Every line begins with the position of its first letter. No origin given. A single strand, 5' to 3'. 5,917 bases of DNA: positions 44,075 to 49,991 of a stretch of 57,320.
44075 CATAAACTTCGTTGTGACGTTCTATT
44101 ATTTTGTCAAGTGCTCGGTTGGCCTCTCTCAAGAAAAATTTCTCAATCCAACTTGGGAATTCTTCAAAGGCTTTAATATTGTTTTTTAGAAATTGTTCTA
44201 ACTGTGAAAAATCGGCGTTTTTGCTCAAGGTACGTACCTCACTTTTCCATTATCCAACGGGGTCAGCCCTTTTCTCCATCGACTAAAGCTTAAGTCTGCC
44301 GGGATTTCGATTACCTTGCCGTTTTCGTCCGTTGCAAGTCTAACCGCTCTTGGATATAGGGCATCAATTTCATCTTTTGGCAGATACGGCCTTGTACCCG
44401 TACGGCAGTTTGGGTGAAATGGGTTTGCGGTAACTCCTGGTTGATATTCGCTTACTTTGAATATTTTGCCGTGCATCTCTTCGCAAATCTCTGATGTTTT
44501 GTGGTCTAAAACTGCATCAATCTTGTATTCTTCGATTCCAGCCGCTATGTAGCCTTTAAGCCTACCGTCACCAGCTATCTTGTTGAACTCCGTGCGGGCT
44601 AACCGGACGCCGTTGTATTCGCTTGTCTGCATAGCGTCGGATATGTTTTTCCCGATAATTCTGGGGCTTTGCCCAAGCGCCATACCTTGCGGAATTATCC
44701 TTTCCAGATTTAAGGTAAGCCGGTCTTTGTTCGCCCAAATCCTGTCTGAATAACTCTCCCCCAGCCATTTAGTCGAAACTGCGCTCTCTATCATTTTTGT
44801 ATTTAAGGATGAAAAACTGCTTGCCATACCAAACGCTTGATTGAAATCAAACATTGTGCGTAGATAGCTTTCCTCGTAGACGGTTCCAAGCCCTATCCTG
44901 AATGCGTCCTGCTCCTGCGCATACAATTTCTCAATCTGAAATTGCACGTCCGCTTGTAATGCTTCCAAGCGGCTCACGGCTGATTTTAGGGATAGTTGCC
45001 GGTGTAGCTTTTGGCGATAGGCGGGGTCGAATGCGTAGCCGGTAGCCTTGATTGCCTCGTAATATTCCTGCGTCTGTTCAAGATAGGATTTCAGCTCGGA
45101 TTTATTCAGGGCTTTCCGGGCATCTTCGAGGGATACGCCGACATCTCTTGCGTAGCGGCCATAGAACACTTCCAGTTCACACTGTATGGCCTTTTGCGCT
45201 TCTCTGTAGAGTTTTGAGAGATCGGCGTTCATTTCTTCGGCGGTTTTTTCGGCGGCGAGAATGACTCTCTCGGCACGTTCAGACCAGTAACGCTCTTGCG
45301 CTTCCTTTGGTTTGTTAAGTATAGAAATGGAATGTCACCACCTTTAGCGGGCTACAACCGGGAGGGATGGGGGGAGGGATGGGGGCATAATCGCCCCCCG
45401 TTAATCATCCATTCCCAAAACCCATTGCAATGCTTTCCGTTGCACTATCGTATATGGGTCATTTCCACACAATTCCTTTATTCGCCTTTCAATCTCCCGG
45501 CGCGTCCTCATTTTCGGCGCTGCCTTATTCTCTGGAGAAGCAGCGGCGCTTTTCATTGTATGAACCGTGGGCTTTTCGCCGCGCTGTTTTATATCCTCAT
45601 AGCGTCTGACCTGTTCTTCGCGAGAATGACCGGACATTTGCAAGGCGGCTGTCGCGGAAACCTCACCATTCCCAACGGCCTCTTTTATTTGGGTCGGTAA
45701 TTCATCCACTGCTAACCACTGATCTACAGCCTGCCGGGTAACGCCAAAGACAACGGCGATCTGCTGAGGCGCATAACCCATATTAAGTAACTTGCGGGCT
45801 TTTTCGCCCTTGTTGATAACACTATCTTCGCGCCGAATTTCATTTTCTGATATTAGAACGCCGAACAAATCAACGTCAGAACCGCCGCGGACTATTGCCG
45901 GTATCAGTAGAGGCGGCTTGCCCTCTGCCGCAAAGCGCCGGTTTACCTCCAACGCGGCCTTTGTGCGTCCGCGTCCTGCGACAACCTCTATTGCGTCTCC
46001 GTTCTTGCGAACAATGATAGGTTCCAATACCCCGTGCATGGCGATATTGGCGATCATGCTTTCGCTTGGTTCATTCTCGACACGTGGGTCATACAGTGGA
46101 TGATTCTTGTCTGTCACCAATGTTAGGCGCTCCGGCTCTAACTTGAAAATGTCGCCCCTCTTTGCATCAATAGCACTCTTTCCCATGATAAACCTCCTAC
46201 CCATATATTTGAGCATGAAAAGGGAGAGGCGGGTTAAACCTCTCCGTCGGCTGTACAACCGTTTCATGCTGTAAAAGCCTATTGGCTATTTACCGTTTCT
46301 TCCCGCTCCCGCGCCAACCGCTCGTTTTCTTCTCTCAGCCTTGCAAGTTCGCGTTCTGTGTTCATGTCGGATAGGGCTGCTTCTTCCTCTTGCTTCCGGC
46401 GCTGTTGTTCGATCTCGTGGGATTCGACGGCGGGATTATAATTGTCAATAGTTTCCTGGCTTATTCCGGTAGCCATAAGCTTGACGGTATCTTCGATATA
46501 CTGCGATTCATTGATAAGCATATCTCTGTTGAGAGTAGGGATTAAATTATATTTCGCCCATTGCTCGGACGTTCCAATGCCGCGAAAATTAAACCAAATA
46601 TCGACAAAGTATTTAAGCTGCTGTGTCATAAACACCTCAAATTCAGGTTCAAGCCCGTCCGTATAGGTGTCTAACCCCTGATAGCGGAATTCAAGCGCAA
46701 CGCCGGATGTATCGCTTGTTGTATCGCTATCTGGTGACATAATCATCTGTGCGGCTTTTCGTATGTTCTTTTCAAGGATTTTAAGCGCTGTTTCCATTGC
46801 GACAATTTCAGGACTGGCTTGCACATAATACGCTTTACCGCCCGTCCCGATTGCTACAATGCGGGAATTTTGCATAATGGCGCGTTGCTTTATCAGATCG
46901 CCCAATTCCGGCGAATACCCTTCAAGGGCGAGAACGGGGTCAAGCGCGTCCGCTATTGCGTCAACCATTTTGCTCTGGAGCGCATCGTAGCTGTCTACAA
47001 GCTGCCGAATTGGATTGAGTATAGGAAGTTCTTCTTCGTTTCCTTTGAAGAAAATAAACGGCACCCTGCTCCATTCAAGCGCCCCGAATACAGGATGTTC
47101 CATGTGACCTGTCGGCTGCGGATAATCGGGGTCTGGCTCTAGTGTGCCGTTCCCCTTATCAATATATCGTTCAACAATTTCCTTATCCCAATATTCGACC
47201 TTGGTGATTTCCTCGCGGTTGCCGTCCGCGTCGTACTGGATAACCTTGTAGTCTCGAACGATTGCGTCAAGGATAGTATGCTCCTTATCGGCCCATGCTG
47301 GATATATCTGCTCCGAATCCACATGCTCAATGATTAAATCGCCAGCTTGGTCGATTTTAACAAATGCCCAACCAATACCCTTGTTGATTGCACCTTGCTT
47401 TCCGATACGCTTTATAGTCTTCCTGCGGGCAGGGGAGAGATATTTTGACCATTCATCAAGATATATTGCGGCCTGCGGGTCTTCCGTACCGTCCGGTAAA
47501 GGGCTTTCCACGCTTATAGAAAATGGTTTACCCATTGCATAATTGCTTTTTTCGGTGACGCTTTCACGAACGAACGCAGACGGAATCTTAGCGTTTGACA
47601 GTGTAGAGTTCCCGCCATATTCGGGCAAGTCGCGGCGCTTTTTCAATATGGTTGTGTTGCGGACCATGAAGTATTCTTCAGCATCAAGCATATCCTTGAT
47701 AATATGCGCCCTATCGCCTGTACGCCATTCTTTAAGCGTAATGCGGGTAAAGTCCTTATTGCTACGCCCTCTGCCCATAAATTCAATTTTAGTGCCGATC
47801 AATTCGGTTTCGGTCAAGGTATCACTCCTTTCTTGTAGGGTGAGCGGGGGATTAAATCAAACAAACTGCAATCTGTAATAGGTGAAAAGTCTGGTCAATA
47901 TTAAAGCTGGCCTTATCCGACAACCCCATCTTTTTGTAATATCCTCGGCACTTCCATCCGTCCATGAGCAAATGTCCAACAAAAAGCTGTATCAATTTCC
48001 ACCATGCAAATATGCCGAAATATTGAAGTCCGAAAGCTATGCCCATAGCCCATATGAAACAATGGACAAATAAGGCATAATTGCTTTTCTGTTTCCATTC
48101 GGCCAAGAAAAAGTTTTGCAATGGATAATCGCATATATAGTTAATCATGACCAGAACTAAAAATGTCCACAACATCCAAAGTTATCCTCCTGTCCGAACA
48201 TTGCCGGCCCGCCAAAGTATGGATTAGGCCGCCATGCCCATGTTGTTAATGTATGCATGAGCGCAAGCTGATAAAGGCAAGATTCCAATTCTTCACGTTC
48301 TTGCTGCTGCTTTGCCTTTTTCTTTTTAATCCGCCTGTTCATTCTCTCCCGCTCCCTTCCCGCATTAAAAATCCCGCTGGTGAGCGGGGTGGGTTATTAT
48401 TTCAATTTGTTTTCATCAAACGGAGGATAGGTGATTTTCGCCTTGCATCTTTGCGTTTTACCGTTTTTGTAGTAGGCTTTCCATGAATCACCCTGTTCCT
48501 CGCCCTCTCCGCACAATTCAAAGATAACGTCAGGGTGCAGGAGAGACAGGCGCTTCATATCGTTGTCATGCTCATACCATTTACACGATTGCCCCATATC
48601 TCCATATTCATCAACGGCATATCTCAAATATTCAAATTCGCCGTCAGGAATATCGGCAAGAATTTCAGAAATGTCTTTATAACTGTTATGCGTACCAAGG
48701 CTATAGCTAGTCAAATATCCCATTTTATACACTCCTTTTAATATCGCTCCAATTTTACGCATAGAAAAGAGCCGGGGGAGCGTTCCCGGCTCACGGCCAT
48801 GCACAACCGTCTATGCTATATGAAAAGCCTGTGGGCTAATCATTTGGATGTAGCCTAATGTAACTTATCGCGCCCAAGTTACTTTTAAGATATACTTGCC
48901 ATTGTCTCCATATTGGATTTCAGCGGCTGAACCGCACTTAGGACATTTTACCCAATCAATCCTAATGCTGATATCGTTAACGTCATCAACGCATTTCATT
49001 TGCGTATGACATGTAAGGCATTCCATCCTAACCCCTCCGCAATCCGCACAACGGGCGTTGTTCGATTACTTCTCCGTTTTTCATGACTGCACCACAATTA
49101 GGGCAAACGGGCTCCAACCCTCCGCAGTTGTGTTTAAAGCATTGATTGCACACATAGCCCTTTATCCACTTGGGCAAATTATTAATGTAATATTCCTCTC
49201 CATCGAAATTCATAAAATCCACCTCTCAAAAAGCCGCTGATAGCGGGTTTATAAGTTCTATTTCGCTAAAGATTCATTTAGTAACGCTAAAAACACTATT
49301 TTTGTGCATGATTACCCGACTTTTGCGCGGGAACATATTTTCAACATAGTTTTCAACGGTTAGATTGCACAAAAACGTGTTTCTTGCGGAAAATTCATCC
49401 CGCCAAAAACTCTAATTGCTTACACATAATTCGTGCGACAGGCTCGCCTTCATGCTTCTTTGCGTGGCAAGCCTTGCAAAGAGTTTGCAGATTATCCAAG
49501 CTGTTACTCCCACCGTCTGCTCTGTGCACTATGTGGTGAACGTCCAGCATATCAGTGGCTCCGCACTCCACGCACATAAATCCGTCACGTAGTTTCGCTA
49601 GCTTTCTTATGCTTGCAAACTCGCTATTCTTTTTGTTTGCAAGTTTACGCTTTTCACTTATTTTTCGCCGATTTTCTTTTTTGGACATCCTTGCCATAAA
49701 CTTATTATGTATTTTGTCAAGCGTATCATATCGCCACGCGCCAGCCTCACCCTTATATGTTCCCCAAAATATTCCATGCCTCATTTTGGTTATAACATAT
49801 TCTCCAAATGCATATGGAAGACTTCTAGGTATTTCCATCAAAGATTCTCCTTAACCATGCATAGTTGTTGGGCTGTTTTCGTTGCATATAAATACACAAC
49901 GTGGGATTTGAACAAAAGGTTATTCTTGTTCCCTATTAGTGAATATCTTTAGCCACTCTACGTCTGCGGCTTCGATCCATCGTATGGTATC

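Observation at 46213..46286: Family of ~75-nt structured intergenic repeats in the late operon with compensatory stem changes (copy b; the main description is here)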

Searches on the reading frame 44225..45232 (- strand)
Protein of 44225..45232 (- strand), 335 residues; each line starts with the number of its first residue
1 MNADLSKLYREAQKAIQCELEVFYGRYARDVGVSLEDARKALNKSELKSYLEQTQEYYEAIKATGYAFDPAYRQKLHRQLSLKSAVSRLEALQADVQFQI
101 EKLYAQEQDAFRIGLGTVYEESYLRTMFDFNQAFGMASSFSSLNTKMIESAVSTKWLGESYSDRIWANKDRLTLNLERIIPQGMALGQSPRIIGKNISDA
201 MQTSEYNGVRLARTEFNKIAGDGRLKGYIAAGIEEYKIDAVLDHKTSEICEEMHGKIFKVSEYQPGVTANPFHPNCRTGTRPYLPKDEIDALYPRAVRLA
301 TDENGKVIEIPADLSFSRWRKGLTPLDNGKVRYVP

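Call 15: search_protein_families(library=pfam, proteins=[window:44225-45232:-], max_evalue=0.01)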
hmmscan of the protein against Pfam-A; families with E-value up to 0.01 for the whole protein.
window:44225-45232:- (335 aa): 2 families
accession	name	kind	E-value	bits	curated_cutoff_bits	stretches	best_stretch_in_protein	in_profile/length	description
PF04233.19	Phage_Mu_F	-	5.3e-15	56.6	29.6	1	179-278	6-109/112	Phage Mu protein F like protein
PF03793.24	PASTA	-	0.0068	16.8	23.2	0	190-217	4-33/64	PASTA domain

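Call 16: search_protein_families(library=phrogs, proteins=[window:44225-45232:-], max_evalue=0.001)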
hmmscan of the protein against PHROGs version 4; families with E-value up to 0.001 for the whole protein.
window:44225-45232:- (335 aa): 17 families
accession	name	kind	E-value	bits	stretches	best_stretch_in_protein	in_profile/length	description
phrog_115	-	head and packaging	1.5e-91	309.5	1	3-322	45-350/665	minor head protein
phrog_2841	-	head and packaging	1e-77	263.4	1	3-323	27-343/525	minor head protein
phrog_595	-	head and packaging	8e-61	207.9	1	3-290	24-304/513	head maturation protease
phrog_4728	-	head and packaging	3.1e-60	205.6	1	3-323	27-341/591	head morphogenesis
phrog_6577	-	unknown function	2.7e-25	89.9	1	136-321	77-270/1066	-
phrog_7625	-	head and packaging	2.9e-23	83.5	1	89-325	48-290/504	head morphogenesis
phrog_19443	-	head and packaging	7.7e-23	81.8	1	5-291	25-292/579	minor head protein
phrog_241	-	head and packaging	1.4e-18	68.3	1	75-290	54-280/679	head morphogenesis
phrog_8404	-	unknown function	2.5e-15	57.9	1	4-110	28-131/137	-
phrog_1657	-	head and packaging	1.1e-14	55.5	1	34-277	14-292/337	head morphogenesis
phrog_21033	-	unknown function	8.6e-12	46.2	1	232-322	11-94/265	-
phrog_758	-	head and packaging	1e-07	32.6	1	170-295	172-302/326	head morphogenesis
phrog_4611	-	head and packaging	9.5e-07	28.5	1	211-290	194-279/710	minor head protein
phrog_13868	-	unknown function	1.9e-06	28.2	1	224-262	225-263/359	-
phrog_19480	-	head and packaging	4.4e-06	26.2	1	140-281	599-734/737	head morphogenesis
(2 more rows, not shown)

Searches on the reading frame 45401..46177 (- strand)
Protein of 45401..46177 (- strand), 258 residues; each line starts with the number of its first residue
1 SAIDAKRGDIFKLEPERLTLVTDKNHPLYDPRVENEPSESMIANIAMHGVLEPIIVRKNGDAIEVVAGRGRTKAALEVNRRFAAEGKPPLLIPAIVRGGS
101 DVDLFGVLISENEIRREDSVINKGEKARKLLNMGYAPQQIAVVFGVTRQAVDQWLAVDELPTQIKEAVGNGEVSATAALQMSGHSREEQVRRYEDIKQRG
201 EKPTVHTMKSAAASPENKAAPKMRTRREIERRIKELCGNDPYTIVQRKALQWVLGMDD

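Call 15: search_protein_families(library=pfam, proteins=[window:45401-46177:-], max_evalue=0.01)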
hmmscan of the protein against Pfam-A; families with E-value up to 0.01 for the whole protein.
window:45401-46177:- (258 aa): 2 families
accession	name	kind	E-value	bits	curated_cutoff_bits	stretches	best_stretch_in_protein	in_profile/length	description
PF02195.25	ParB_N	-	6.2e-06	26.6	26.3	1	31-109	18-90/95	ParB N-terminal domain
PF17762.8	HTH_ParB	-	5.2e-05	23.8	22.6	1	120-199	5-86/102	ParB HTH domain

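Call 16: search_protein_families(library=phrogs, proteins=[window:45401-46177:-], max_evalue=0.001)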
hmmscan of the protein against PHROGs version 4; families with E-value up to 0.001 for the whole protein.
window:45401-46177:- (258 aa): 7 families
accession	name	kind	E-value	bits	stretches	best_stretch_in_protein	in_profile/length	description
phrog_1033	-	DNA, RNA and nucleotide metabolism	7.5e-36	125.6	1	3-229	26-243/334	ParB-like partition protein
phrog_25613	-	unknown function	2.7e-30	106.4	1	9-134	16-143/148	-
phrog_4715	-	DNA, RNA and nucleotide metabolism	6.8e-15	55.5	1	24-231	159-370/630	ParB-like partition protein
phrog_3264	-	DNA, RNA and nucleotide metabolism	1.5e-10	42.2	1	39-208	73-225/337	ParB-like partition protein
phrog_7783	-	unknown function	5.2e-08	33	1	44-210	33-198/634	-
phrog_6218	-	DNA, RNA and nucleotide metabolism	1.2e-06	28.9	1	30-184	19-168/506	ParB-like partition protein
phrog_18726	-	unknown function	1.4e-05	25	1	92-197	108-213/572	-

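Call 52: find_encoding_contigs(protein=window:45401-46177:-, flank=10000, max_places=6)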
Protein window:45401-46177:- (258 aa): no gene with exactly this product is on record in the collection.

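Call 60: find_related_loci(query=window:45401-46177:-, collection=viral_contigs, flank=6000)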
Query window:45401-46177:- (258 aa) in viral_contigs; peptide patterns used: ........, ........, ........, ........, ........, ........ (x = any residue, [..] = any of these).
14 stretches matched a pattern; 9 encode a relative of the query (tblastn E <= 1e-3); 9 distinct loci.
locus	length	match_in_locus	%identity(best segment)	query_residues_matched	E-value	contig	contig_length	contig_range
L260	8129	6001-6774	95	1-258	9e-159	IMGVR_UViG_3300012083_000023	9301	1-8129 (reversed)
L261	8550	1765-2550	90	1-258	2e-155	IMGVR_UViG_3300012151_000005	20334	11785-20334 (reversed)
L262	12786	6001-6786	89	1-258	8e-154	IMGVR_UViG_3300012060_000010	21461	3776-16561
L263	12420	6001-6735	39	7-255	7e-45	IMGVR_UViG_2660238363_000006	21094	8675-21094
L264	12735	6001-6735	38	7-255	1e-44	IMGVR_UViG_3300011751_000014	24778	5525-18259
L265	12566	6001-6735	38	7-255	1e-44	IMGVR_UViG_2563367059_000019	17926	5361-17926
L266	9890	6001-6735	37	7-255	2e-41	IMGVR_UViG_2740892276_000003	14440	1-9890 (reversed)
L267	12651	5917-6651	35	7-255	2e-39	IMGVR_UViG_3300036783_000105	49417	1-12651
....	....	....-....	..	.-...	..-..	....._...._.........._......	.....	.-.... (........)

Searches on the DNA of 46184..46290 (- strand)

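Call 97: search_dna_similar(query=window:46184-46290:-, collection=phages, mode=distant, max_evalue=1, max_rows=10)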
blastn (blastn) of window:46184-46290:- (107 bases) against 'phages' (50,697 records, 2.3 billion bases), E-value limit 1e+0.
No match.

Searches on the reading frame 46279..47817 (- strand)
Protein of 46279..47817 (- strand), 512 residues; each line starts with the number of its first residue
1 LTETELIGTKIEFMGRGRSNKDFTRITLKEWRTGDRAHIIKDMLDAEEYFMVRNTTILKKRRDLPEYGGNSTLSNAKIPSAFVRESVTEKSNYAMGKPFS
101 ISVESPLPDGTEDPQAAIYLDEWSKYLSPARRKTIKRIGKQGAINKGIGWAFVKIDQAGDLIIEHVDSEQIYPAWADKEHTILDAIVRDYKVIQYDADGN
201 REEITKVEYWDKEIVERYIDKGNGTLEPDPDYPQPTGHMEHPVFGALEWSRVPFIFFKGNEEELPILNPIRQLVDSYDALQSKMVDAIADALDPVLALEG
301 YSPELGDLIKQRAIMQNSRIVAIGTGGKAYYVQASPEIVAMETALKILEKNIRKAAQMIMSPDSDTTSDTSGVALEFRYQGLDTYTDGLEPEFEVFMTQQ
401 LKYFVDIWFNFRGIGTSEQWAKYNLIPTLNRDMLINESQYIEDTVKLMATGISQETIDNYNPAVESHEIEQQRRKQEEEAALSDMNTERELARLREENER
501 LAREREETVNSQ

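Call 15: search_protein_families(library=pfam, proteins=[window:46279-47817:-], max_evalue=0.01)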
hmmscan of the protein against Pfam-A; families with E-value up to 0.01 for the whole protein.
window:46279-47817:- (512 aa): 1 family
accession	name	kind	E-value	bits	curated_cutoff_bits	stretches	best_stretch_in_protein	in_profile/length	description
PF05133.19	SPP1_portal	-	3.7e-43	148.5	25.5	1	37-479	9-413/416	Phage portal protein, SPP1 Gp6-like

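Call 16: search_protein_families(library=phrogs, proteins=[window:46279-47817:-], max_evalue=0.001)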
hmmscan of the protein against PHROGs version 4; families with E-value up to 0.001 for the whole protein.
window:46279-47817:- (512 aa): 2 families
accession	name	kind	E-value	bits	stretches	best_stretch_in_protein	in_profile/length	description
phrog_64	-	head and packaging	1.4e-67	229.4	1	37-491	87-510/547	portal protein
phrog_9064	-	head and packaging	4.2e-18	66.8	1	268-485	5-213/228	portal protein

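Call 35: find_related_loci(query=window:46279-47817:-, collection=viral_contigs, flank=10000)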
Query window:46279-47817:- (512 aa) in viral_contigs; peptide patterns used: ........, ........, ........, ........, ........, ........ (x = any residue, [..] = any of these).
20 stretches matched a pattern; 4 encode a relative of the query (tblastn E <= 1e-3); 4 distinct loci.
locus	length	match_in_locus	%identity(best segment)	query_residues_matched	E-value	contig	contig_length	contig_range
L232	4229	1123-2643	82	5-506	0e+0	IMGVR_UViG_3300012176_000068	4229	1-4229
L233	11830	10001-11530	67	1-506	0e+0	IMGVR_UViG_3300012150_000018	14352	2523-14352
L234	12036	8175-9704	67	1-506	0e+0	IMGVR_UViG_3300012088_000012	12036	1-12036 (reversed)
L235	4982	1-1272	47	70-467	7e-113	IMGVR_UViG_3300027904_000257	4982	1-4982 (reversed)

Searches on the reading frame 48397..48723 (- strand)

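Call 15: search_protein_families(library=pfam, proteins=[window:48397-48723:-], max_evalue=0.01)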
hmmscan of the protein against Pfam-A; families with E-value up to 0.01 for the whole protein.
window:48397-48723:- (108 aa): 0 families

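Call 16: search_protein_families(library=phrogs, proteins=[window:48397-48723:-], max_evalue=0.001)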
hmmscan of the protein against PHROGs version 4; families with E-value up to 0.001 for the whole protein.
window:48397-48723:- (108 aa): 1 family
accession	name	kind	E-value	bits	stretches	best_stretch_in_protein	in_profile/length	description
phrog_6306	-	unknown function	6.8e-31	108.7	1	1-108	106-219/257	-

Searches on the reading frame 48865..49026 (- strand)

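Call 15: search_protein_families(library=pfam, proteins=[window:48865-49026:-], max_evalue=0.01)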
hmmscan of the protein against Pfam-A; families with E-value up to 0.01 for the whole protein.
window:48865-49026:- (53 aa): 1 family
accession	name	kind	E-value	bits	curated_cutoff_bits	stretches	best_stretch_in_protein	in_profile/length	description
PF01396.24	Zn_ribbon_Top1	-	0.0075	16.5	32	1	26-46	2-22/39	Topoisomerase DNA binding C4 zinc finger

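Call 16: search_protein_families(library=phrogs, proteins=[window:48865-49026:-], max_evalue=0.001)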
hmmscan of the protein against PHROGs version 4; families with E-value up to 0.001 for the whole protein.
window:48865-49026:- (53 aa): 1 family
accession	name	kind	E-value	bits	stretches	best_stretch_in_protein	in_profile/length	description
phrog_29322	-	unknown function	0.00035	21.6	1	1-39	12-51/75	-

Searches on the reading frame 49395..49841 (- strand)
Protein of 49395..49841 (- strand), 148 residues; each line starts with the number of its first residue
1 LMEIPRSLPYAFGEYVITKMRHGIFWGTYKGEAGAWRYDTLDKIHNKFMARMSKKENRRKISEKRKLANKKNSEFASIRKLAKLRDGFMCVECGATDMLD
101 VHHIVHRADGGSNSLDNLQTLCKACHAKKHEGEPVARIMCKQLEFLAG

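Call 45: search_protein_families(library=pfam, proteins=[window:49395-49841:-], max_evalue=0.01)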
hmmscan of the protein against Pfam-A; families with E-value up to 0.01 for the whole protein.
window:49395-49841:- (148 aa): 3 families
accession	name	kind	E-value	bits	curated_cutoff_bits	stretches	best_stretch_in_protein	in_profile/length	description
PF01844.29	HNH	-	3.8e-14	53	21.4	1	90-131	1-46/47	HNH endonuclease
PF14279.12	HNH_5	-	1.1e-07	32.1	27.5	1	90-130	1-44/56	HNH endonuclease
PF14471.11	DUF4428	-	0.0076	16.5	27.8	0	80-94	14-27/51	Domain of unknown function (DUF4428)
